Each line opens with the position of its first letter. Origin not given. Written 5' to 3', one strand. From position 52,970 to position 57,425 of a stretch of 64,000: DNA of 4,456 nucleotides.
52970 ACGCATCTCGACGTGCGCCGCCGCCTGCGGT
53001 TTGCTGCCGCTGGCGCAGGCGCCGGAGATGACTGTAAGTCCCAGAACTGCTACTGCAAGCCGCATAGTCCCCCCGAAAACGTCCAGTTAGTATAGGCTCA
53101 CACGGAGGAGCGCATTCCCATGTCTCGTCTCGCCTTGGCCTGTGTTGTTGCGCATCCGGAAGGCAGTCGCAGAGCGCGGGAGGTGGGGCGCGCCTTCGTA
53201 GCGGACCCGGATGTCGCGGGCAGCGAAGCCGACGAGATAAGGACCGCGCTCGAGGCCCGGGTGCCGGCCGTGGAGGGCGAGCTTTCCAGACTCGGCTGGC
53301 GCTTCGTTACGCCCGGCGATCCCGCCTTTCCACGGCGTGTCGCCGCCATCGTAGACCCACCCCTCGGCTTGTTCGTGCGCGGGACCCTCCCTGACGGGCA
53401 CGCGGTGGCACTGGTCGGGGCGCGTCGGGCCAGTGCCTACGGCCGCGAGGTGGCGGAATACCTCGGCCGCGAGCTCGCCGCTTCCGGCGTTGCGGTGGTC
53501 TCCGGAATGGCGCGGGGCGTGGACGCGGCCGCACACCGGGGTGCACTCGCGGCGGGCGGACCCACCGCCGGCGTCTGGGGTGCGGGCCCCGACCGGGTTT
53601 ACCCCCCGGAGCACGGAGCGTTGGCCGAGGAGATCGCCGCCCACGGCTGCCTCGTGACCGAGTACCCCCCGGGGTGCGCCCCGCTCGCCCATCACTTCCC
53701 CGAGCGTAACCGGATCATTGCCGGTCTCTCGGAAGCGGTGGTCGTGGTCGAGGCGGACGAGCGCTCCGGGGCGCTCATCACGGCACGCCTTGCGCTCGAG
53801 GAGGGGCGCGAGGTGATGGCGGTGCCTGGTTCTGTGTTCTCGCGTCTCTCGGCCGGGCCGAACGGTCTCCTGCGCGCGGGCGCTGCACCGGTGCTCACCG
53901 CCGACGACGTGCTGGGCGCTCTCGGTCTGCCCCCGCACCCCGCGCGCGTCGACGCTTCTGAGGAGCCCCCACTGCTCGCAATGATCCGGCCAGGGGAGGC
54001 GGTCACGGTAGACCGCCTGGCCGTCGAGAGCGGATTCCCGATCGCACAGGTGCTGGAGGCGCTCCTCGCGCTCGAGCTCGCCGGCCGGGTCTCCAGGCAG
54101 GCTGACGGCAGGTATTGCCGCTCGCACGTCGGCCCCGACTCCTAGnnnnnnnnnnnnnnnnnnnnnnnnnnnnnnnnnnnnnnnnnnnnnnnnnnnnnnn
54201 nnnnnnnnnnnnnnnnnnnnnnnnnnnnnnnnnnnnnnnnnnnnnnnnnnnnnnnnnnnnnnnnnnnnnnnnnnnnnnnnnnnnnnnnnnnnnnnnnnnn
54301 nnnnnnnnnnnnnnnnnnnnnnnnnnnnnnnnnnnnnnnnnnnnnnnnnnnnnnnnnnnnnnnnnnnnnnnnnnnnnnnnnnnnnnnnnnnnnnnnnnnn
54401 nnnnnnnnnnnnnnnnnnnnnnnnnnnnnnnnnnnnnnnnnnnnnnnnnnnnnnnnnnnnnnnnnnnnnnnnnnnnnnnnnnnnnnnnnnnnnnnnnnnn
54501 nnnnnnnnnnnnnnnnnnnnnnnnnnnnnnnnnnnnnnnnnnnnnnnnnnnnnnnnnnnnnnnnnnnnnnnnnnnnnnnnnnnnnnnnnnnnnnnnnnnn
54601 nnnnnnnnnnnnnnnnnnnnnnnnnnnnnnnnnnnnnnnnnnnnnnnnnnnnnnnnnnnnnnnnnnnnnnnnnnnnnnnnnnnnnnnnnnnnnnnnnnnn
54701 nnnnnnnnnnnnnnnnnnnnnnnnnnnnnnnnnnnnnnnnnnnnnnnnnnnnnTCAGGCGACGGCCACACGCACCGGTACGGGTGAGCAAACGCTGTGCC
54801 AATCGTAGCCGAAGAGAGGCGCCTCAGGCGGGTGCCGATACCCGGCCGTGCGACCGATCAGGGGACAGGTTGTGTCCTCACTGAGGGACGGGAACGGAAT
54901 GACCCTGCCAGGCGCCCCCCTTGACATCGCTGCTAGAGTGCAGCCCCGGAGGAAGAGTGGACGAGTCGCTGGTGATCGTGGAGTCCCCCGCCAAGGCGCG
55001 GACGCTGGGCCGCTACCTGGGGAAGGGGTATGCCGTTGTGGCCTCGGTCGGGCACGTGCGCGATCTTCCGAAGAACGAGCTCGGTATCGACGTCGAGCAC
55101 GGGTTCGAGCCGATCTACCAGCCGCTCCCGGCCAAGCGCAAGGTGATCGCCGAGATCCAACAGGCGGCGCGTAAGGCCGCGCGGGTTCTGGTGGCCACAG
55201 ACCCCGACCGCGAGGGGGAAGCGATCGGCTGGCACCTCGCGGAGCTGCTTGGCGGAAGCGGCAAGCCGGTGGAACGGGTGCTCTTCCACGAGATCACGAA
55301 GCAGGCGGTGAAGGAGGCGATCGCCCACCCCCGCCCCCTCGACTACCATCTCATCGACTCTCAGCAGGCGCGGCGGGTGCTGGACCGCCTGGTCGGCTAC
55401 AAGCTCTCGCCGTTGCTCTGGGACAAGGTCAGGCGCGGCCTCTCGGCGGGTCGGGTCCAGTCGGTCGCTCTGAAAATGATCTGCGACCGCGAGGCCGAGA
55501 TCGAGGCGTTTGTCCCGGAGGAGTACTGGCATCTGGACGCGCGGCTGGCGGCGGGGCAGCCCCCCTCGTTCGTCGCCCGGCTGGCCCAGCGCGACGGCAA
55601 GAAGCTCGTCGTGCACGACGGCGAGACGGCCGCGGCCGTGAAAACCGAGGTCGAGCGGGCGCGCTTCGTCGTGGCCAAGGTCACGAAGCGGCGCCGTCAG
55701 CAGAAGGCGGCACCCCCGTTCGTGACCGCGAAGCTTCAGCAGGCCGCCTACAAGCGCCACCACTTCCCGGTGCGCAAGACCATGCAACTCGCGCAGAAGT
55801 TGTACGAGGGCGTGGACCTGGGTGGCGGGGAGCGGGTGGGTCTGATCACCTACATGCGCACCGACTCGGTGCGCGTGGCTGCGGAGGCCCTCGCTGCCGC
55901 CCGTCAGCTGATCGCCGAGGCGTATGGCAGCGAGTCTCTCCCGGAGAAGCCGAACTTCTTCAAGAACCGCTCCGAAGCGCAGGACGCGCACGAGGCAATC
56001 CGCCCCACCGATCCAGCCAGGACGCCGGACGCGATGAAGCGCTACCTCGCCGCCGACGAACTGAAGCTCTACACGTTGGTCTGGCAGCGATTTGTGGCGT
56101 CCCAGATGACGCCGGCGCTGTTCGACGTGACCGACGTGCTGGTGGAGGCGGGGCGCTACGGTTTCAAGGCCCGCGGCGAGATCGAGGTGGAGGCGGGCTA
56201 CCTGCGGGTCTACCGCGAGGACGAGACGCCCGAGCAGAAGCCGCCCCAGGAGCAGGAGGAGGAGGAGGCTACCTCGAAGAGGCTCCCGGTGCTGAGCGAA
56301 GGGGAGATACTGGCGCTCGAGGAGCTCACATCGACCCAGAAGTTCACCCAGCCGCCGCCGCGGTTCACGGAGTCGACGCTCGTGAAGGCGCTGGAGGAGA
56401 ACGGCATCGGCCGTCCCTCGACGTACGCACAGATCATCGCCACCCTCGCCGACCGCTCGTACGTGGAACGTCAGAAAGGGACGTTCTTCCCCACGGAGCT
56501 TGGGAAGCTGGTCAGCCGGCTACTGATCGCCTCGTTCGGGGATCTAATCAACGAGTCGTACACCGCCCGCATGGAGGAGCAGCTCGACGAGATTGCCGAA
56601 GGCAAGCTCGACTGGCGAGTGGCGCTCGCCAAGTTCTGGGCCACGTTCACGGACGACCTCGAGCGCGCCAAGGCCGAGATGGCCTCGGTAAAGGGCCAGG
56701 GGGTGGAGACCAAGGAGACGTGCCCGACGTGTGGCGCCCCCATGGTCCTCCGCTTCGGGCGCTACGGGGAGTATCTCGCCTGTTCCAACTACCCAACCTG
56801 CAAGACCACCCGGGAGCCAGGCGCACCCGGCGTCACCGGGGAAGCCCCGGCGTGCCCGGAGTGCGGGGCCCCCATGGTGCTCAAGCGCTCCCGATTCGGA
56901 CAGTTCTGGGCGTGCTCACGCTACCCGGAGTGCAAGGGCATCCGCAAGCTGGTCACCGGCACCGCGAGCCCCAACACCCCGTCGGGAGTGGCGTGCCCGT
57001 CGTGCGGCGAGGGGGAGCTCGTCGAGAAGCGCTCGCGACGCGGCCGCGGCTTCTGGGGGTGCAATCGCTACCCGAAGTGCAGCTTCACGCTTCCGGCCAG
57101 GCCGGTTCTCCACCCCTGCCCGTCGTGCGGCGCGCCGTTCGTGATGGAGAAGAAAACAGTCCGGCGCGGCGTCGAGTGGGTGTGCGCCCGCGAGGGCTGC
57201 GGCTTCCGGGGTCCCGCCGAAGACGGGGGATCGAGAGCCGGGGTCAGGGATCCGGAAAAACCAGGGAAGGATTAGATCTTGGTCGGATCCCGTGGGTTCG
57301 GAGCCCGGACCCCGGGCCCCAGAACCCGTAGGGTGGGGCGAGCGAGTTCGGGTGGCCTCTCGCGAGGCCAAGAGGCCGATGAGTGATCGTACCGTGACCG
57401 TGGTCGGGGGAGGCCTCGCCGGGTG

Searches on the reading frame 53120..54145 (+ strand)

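Call 7: search_protein_families(library=pfam, proteins=[window:53120-54145:+], max_evalue=0.001)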
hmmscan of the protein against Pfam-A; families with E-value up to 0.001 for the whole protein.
window:53120-54145:+ (341 aa): 4 families
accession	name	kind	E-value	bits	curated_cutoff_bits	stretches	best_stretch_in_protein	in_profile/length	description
PF02481.21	DNA_processg_A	-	7.2e-72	241.4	29.6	1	56-259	3-211/212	DNA recombination-mediator protein A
PF17782.7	DprA_WH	-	3e-11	43.6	22.9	1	271-330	3-61/61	DprA winged helix domain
PF18306.6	LDcluster4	-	4.6e-08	33.2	26.3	1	96-153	4-62/151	SLOG cluster4 family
PF12324.14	HTH_15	-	0.0006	20.4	27.2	0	284-319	25-60/74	Helix-turn-helix domain of alkylmercury lyase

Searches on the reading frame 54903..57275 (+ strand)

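Call 7: search_protein_families(library=pfam, proteins=[window:54903-57275:+], max_evalue=0.001)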
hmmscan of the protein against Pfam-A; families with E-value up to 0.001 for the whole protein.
window:54903-57275:+ (790 aa): 4 families
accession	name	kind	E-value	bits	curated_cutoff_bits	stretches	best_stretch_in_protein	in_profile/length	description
PF01131.25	Topoisom_bac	-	1.2e-121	407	35.1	1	147-572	3-407/411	DNA topoisomerase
PF01396.24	Zn_ribbon_Top1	-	5.5e-42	141.7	32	3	605-638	2-35/39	Topoisomerase DNA binding C4 zinc finger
PF01751.28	Toprim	-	8.4e-21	74.4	23.1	1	23-131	2-96/96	Toprim domain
PF14354.12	Lar_restr_allev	-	0.0009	19.9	28.6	0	736-768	3-33/58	Restriction alleviation protein Lar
